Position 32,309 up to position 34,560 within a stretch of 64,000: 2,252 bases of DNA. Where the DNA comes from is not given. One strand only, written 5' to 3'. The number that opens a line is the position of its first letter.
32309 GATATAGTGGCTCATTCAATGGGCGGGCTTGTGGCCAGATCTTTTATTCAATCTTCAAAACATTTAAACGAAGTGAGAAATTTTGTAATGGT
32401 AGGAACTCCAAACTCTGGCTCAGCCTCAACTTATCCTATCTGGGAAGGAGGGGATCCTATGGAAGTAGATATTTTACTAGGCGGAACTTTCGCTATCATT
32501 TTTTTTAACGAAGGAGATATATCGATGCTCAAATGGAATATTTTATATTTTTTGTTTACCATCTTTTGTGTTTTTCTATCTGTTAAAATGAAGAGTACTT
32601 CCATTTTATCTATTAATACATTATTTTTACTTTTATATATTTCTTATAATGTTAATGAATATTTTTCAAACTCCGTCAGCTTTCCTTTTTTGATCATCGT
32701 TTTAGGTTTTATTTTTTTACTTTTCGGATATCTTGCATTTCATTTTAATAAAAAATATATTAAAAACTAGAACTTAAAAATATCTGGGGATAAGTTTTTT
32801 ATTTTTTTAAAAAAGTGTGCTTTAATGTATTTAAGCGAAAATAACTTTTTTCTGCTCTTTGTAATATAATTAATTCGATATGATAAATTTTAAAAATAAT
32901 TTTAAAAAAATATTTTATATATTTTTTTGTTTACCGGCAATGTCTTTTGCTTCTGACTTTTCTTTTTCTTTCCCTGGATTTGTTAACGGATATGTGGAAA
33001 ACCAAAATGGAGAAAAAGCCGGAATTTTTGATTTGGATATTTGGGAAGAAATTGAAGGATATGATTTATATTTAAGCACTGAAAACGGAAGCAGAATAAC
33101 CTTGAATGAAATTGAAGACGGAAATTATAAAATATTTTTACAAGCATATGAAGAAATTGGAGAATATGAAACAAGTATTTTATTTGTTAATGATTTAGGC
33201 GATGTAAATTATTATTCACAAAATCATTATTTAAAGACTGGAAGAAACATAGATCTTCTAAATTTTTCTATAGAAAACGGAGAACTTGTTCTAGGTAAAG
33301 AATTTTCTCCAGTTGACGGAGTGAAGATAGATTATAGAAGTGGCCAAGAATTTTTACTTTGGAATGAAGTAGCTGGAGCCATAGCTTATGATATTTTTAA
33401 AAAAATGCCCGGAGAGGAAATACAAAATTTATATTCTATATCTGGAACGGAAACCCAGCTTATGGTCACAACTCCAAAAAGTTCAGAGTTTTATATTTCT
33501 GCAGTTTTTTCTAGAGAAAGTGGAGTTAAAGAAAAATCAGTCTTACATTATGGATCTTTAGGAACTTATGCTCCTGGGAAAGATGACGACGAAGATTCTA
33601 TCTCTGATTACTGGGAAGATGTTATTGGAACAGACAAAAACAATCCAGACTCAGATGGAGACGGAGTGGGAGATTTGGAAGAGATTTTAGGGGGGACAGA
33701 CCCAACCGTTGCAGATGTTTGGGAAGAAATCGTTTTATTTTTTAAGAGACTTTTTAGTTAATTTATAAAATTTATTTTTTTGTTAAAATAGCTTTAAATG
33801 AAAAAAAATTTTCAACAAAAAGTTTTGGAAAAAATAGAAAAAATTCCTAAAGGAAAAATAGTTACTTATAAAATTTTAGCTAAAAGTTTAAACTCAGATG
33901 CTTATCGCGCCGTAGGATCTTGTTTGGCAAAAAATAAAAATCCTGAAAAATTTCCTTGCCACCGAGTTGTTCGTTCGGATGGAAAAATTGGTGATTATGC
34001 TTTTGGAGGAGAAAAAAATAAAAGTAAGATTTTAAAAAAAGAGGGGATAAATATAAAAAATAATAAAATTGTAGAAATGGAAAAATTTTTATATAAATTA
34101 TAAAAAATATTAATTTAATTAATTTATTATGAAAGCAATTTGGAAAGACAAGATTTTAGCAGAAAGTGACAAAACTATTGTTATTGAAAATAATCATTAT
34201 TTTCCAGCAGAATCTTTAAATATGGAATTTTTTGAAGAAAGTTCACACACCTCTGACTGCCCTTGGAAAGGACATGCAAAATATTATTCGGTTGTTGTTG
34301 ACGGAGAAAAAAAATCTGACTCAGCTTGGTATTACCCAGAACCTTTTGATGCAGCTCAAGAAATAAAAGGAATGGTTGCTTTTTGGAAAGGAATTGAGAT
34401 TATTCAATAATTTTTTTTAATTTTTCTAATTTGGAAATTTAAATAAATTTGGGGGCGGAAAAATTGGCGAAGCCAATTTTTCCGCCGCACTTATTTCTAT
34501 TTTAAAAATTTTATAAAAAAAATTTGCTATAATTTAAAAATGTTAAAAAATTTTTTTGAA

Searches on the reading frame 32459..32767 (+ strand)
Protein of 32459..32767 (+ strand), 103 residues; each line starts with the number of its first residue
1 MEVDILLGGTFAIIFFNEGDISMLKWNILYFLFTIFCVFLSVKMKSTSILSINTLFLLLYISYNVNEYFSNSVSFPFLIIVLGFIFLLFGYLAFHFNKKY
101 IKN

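Call 71: search_protein_representatives(protein=window:32459-32767:+)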
Query: 103 residues. Proteins with E-value up to 0.001 (for the whole library): 232; up to 1e-10: 4; up to 1e-30: 1. The best 150 are listed.
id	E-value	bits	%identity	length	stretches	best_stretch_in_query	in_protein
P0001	1.2e-55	202.2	100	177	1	1-103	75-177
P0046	8.3e-13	64.7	48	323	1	25-103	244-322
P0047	5.5e-12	62.1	39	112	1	20-101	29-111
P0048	1.1e-11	61.2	46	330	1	7-102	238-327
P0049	1.5e-10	57.5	37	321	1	21-102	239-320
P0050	1.9e-10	57.1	36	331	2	15-103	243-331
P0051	3.7e-10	56.2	41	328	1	10-101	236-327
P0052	4.5e-10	56.0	37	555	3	9-102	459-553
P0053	1.4e-09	54.4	46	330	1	25-102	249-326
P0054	2.3e-09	53.7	45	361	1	5-102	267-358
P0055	2.8e-09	53.4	39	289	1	24-102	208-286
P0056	3.9e-09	53.0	39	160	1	22-101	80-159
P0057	4.4e-09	52.8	38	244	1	25-103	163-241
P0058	5.1e-09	52.6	38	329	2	27-103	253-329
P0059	5.8e-09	52.4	31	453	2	10-102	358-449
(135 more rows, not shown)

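Call 72: search_protein_families(library=pfam, proteins=[P0046, P0048, P0049, P0050, P0051, P0047, P0052, P0054], max_evalue=0.001)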
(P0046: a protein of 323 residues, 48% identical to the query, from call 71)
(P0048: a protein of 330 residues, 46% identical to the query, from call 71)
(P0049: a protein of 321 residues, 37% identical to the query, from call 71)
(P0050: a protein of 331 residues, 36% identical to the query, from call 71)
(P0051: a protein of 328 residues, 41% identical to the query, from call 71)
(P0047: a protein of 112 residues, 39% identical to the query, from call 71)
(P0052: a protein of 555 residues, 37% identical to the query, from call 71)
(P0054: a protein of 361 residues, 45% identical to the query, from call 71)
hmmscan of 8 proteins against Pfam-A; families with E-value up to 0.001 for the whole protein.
P0046 (323 aa): 1 family
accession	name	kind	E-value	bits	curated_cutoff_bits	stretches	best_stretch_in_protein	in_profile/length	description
PF09925.14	DUF2157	-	3.2e-05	24.1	32.4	1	17-151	7-140/146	Predicted membrane protein (DUF2157)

P0048 (330 aa): 1 family
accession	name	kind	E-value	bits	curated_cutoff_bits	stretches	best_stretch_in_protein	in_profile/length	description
PF09925.14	DUF2157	-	1.8e-11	44.4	32.4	1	36-155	20-139/146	Predicted membrane protein (DUF2157)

P0049 (321 aa): 1 family
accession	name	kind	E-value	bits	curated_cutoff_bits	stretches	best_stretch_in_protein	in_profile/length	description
PF09925.14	DUF2157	-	5.9e-13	49.2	32.4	1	15-152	5-140/146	Predicted membrane protein (DUF2157)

P0050 (331 aa): 1 family
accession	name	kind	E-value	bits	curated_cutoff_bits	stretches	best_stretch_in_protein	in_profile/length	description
PF09925.14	DUF2157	-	7.4e-08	32.7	32.4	1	15-155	5-140/146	Predicted membrane protein (DUF2157)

P0051 (328 aa): 1 family
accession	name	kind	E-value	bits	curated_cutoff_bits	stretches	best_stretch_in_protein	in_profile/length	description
PF09925.14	DUF2157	-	1.2e-08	35.2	32.4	1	37-158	22-140/146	Predicted membrane protein (DUF2157)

P0047 (112 aa): 0 families

P0052 (555 aa): 1 family
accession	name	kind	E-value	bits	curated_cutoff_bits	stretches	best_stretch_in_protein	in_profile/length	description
PF09925.14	DUF2157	-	1.1e-08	35.4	32.4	1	62-151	22-109/146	Predicted membrane protein (DUF2157)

P0054 (361 aa): 1 family
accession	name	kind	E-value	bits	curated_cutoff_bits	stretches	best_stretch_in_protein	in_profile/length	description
PF09925.14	DUF2157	-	1.2e-09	38.5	32.4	1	64-161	17-111/146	Predicted membrane protein (DUF2157)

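Call 79: find_homologous_proteins(query=A4, max_evalue=1e-10)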
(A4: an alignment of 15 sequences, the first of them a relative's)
Query A4 (15 sequences) (323 aa, profile of the alignment): 103 proteins with E <= 1e-10 among 8000 candidates.
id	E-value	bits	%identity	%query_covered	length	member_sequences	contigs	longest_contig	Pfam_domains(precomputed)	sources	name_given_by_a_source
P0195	3.5e-132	459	38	72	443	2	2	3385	PF09925.15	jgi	jgi:hypothetical protein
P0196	8.6e-130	451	48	59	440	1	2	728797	PF09925.15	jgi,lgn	jgi:hypothetical protein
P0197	1.6e-127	443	37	74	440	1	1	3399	PF09925.15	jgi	jgi:hypothetical protein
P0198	1.6e-126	440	36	89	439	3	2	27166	PF09925.15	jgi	jgi:peptidoglycan/LPS O-acetylase OafA/YrhL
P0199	7.2e-126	438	42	59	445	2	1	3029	PF09925.15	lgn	-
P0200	6.7e-124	431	44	100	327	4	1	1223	PF09925.15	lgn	-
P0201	7.7e-124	431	45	100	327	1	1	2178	PF09925.15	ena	-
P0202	8.5e-124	431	46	99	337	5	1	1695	PF09925.15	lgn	-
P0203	1.7e-122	427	37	72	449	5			PF09925.15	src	-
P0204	3.3e-122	426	42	59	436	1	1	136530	-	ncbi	-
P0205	5.5e-122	425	45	100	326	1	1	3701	PF09925.15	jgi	jgi:hypothetical protein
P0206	1.6e-121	424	44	100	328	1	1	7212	PF09925.15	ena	-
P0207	3.3e-121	423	46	99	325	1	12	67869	PF09925.15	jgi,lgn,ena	-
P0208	7.2e-121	421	45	99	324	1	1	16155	PF09925.15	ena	-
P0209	7.2e-121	421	45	100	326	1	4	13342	PF09925.15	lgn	-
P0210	7.6e-121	421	45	99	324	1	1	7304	PF09925.15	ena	-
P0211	1.0e-120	421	45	100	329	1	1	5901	PF09925.15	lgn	-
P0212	6.5e-120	418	46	100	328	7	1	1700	PF09925.15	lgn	-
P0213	1.4e-119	417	45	100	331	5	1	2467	PF09925.15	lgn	-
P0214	3.6e-119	416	45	100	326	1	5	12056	PF09925.15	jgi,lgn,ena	-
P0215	4.1e-119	416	45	100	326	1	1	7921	PF09925.15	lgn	-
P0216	4.2e-119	416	44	100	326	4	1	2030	PF09925.15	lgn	-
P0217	4.7e-119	415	44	100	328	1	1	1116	PF09925.15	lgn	-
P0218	9.0e-119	414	45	100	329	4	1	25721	PF09925.15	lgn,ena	-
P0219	2.0e-118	413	47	100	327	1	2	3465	PF09925.15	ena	-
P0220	2.3e-118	413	46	100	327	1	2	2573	PF09925.15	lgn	-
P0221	4.3e-118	412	45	99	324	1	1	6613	PF09925.15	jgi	-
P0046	5.4e-118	412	100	100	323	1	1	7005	-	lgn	-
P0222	1.5e-117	410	46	99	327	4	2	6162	PF09925.15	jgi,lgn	-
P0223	1.7e-117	410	44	100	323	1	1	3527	PF09925.15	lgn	-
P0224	6.7e-117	408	44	99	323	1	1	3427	PF09925.15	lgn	-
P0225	9.3e-117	408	41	100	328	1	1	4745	PF09925.15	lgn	-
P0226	1.3e-116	407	42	100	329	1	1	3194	PF09925.15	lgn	-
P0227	1.6e-116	407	46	99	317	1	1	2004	PF09925.15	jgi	-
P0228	1.8e-116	407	46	99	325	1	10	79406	PF09925.15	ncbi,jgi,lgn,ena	ncbi:MAG TPA: DUF2157 domain-containing protein [Candidatus Paceibacterota bacterium]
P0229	2.9e-116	406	43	100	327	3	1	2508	PF09925.15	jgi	jgi:hypothetical protein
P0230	3.3e-116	406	46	100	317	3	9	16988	PF09925.15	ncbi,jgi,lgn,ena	ncbi:MAG TPA: DUF2157 domain-containing protein [Candidatus Paceibacterota bacterium]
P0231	3.3e-116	406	46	100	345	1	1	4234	PF09925.15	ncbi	-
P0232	6.1e-116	405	44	100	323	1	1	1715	PF09925.15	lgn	-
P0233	1.1e-115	404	44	100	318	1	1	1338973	PF09925.15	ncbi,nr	ncbi:hypothetical protein IPG41_04300 [Candidatus Peregrinibacteria bacterium]|nr:MAG: hypothetical 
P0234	1.3e-115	404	45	99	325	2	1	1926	PF09925.15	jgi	-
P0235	2.1e-115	403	42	100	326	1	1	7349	PF09925.15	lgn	-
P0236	3.7e-115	403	47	100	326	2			PF09925.15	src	-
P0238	5.2e-114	399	44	99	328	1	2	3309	PF09925.15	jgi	jgi:hypothetical protein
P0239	7.0e-114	398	43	100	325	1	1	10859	PF09925.15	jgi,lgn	-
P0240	3.1e-113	396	43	59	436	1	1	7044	PF09925.15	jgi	-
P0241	3.4e-113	396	38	100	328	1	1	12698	PF09925.15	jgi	jgi:hypothetical protein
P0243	4.8e-112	392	42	98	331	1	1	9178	PF09925.15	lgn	-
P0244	1.5e-111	391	43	100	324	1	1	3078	PF09925.15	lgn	-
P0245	2.0e-111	390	42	99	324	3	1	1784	PF09925.15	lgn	-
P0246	2.2e-111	390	43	100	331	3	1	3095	PF09925.15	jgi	-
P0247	4.1e-111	389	42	100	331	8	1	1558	PF09925.15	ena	-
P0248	5.8e-111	389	43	100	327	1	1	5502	PF09925.15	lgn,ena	-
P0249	1.2e-110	388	42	100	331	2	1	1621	PF09925.15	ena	-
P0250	2.3e-110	387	42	100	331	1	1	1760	PF09925.15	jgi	-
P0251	3.3e-110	386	42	100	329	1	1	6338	PF09925.15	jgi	-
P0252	4.9e-110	386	42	100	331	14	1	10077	PF09925.15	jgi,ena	-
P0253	2.1e-109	384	45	100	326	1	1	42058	PF09925.15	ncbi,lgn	-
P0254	3.4e-109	383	44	100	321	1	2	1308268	PF09925.15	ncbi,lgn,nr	ncbi:MAG: hypothetical protein U5L10_03060 [Candidatus Moranbacteria bacterium]|nr:hypothetical prot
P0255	8.8e-109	382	47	99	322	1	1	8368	PF09925.15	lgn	-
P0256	2.1e-108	380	46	99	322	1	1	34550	PF09925.15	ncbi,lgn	-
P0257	2.4e-108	380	45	99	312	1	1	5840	PF09925.15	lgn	-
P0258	2.9e-108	380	41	100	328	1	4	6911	PF09925.15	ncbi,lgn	-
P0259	1.5e-107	378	40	100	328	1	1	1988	PF09925.15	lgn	-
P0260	2.4e-107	377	45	99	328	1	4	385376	PF09925.15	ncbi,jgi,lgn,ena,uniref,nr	ncbi:MAG: hypothetical protein COU90_04255 [Candidatus Ryanbacteria bacterium CG10_big_fil_rev_8_21_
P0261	4.1e-107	376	41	99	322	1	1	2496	PF09925.15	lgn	-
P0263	1.1e-105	372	48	100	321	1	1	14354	PF09925.15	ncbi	-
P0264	4.5e-104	366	46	86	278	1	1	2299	PF09925.15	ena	-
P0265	2.5e-103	364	39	100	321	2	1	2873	PF09925.15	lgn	-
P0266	8.0e-103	362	39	99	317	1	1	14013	PF09925.15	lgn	-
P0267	2.8e-102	360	43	85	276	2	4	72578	PF09925.15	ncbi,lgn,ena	-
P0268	8.2e-102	359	41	100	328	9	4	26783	PF09925.15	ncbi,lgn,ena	-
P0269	1.9e-101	358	39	100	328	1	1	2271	PF09925.15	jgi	jgi:Predicted membrane protein (DUF2157)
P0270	3.8e-101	357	42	96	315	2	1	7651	PF09925.15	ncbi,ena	-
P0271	5.5e-101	356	41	98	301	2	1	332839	PF09925.15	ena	-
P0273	3.9e-99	350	42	99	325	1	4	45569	PF09925.15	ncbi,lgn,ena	-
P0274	1.0e-97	345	41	97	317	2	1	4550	PF09925.15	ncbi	ncbi:MAG TPA: DUF2157 domain-containing protein, partial [Candidatus Paceibacterota bacterium]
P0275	1.4e-95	338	33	100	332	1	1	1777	PF09925.15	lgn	-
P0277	2.1e-95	338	43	86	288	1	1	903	PF09925.15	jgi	-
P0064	1.8e-94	335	28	100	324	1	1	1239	PF09925.15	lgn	-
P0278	6.0e-89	316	34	100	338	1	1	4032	PF09925.15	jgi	-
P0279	1.7e-82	295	30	99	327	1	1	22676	PF09925.15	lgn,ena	-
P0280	1.9e-80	289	41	92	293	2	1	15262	PF09925.15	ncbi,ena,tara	tara:strand:- start:5775 stop:6656 length:882 start_codon:yes stop_codon:yes gene_type:complete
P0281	2.1e-80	288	29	99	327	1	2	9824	PF09925.15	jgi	jgi:hypothetical protein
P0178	4.2e-74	268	28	100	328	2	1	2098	PF09925.15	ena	-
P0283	6.0e-73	264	29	98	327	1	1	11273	PF09925.15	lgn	-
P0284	5.3e-71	258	31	100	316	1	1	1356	PF09925.15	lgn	-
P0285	1.2e-66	243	31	100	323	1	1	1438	PF09925.15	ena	-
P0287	5.0e-63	231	29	100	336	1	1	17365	PF09925.15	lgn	-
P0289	1.5e-55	207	27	99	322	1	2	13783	PF09925.15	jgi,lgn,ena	jgi:F0F1-type ATP synthase assembly protein I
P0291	1.7e-45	174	27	99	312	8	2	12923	PF09925.15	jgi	-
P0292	1.3e-33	135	24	98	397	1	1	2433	PF09925.15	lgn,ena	-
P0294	6.8e-15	73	60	8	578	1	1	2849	PF09925.15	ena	-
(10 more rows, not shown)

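Call 80: find_encoding_contigs(protein=P0046, flank=7000, max_places=3)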
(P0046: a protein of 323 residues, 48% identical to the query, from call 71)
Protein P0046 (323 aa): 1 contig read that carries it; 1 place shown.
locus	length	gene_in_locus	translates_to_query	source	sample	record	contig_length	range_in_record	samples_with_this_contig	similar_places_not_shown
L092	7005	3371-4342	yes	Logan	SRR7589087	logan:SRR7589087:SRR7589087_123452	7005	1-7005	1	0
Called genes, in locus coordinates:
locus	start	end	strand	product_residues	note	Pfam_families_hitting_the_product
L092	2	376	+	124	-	?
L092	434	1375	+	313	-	PF05697:Trigger_N, PF05698:Trigger_C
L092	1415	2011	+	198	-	PF00574:CLP_protease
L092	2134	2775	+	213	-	-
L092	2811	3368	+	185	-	-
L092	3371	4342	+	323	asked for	-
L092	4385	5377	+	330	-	-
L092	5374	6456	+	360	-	PF00483:NTP_transferase, PF22640:ManC_GMP_beta-helix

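Call 85: find_encoding_contigs(protein=P0228, flank=3000, max_places=5)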
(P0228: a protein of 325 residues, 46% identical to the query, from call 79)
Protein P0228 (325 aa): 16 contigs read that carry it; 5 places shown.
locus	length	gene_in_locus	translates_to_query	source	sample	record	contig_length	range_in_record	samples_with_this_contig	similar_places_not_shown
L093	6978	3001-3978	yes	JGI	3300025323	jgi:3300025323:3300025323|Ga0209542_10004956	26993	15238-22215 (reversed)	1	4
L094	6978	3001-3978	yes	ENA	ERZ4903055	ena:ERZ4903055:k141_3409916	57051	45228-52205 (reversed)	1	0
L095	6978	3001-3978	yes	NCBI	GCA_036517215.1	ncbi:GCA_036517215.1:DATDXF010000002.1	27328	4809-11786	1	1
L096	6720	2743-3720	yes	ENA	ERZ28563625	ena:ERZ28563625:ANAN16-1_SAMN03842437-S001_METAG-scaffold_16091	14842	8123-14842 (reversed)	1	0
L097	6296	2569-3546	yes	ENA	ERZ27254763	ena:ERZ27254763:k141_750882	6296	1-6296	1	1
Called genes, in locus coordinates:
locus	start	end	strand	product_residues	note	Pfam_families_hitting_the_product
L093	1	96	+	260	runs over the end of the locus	PF01926:MMR_HSR1, PF06071:YchF-GTPase_C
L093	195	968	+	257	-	PF00892:EamA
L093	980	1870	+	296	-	PF03602:Cons_hypoth95 (weak)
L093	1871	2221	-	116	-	-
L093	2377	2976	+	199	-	-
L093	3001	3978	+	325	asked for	PF09925:DUF2157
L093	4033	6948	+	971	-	PF00133:tRNA-synt_1, PF01406:tRNA-synt_1e (faint), PF09334:tRNA-synt_1g, PF13603:tRNA-synt_1_2, PF00293:NUDIX, PF00133:tRNA-synt_1, PF09334:tRNA-synt_1g (weak), PF08264:Anticodon_1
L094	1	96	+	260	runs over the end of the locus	PF01926:MMR_HSR1, PF06071:YchF-GTPase_C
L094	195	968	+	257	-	PF00892:EamA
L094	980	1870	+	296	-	PF03602:Cons_hypoth95 (weak)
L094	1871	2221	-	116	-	-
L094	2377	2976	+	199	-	-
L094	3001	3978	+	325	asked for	PF09925:DUF2157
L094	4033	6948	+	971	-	PF00133:tRNA-synt_1, PF01406:tRNA-synt_1e (faint), PF09334:tRNA-synt_1g, PF13603:tRNA-synt_1_2, PF00293:NUDIX, PF00133:tRNA-synt_1, PF09334:tRNA-synt_1g (weak), PF08264:Anticodon_1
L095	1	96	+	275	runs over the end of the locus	PF01926:MMR_HSR1, PF02421:FeoB_N (weak), PF06071:YchF-GTPase_C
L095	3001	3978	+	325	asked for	PF09925:DUF2157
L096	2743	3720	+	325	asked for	PF09925:DUF2157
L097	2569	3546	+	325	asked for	PF09925:DUF2157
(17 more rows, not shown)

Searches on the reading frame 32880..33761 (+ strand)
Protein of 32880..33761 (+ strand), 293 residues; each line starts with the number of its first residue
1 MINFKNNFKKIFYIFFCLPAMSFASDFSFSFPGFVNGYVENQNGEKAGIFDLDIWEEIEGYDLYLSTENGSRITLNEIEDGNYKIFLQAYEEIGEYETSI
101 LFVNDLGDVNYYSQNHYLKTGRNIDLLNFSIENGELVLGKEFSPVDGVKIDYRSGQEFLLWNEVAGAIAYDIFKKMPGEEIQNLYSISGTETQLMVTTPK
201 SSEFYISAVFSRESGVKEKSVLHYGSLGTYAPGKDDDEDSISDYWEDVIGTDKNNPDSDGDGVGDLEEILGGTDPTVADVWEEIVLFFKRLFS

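Call 6: search_protein_families(library=pfam, proteins=[window:32880-33761:+], max_evalue=0.1)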
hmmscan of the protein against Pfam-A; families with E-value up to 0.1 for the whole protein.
window:32880-33761:+ (293 aa): 1 family
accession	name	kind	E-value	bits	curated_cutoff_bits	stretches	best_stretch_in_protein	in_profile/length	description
PF18884.5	TSP3_bac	-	0.0056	16.9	25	1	257-277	1-21/22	Bacterial TSP3 repeat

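Call 49: find_encoding_contigs(protein=window:32880-33758:+, flank=10000, max_places=10)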
Protein window:32880-33758:+ (293 aa): 3 contigs read that carry it; 2 places shown.
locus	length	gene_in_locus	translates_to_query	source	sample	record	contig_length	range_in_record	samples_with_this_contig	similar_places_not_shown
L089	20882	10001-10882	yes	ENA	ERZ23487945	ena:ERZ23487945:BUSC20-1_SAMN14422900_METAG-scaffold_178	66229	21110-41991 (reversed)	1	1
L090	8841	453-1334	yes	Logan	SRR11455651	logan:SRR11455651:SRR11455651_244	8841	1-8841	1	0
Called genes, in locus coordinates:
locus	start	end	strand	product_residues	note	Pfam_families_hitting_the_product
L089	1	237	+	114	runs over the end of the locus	PF18895:T4SS_pilin (weak)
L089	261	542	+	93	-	PF18895:T4SS_pilin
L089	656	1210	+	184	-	PF01025:GrpE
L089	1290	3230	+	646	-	PF00012:HSP70, PF06723:MreB_Mbl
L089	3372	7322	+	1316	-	PF02450:LCAT, PF07819:PGAP1 (weak), PF02089:Palm_thioest (weak), PF24096:DUF7379 (weak)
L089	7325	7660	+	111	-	-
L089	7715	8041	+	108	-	-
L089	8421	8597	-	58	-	-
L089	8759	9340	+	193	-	-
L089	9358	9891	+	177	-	PF02089:Palm_thioest (weak), PF02450:LCAT (weak), PF07819:PGAP1 (weak), PF24096:DUF7379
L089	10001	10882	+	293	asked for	-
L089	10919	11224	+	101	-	PF01035:DNA_binding_1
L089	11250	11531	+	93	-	PF04248:NTP_transf_9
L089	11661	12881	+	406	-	PF00579:tRNA-synt_1b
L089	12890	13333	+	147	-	PF00383:dCMP_cyt_deam_1, PF14437:MafB19-deam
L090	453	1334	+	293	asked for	-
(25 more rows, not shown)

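Call 64: search_protein_families(library=ncbifam, proteins=[window:32880-33758:+], max_evalue=0.01)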
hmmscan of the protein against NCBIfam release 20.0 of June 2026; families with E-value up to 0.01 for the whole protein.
window:32880-33758:+ (293 aa): 2 families
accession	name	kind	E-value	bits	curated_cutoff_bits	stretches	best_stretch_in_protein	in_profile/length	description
NF033765.2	gliding_CglD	equivalog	0.0015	16.3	400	1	231-267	262-298/1124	adventurous gliding motility lipoprotein CglD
NF047639.1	throspo3_MtsD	equivalog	0.0065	14.6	800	1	232-279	457-504/651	cell-cell cohesion protein MtsD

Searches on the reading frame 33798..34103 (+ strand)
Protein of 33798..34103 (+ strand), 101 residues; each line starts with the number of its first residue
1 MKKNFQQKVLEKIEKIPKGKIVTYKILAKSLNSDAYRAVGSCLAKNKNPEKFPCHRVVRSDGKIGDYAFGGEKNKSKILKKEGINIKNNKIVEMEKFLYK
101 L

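Call 6: search_protein_families(library=pfam, proteins=[window:33798-34103:+], max_evalue=0.1)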
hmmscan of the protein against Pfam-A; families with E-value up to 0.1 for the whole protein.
window:33798-34103:+ (101 aa): 2 families
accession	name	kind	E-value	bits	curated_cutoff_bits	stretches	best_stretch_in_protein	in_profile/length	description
PF01035.26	DNA_binding_1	-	6.7e-26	90.4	27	1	4-84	1-81/81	6-O-methylguanine DNA methyltransferase, DNA binding domain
PF24313.1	Paratox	-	0.087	13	27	0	56-75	22-41/59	Paratox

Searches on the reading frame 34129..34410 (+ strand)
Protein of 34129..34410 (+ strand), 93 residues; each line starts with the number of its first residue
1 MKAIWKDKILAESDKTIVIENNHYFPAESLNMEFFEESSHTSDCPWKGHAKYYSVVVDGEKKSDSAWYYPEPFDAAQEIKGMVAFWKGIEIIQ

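Call 6: search_protein_families(library=pfam, proteins=[window:34129-34410:+], max_evalue=0.1)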
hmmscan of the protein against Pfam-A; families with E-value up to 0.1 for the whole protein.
window:34129-34410:+ (93 aa): 1 family
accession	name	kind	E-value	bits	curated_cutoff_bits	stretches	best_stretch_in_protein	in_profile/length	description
PF04248.19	NTP_transf_9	-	6.8e-32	109.6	22.1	1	1-87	1-92/93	Domain of unknown function (DUF427)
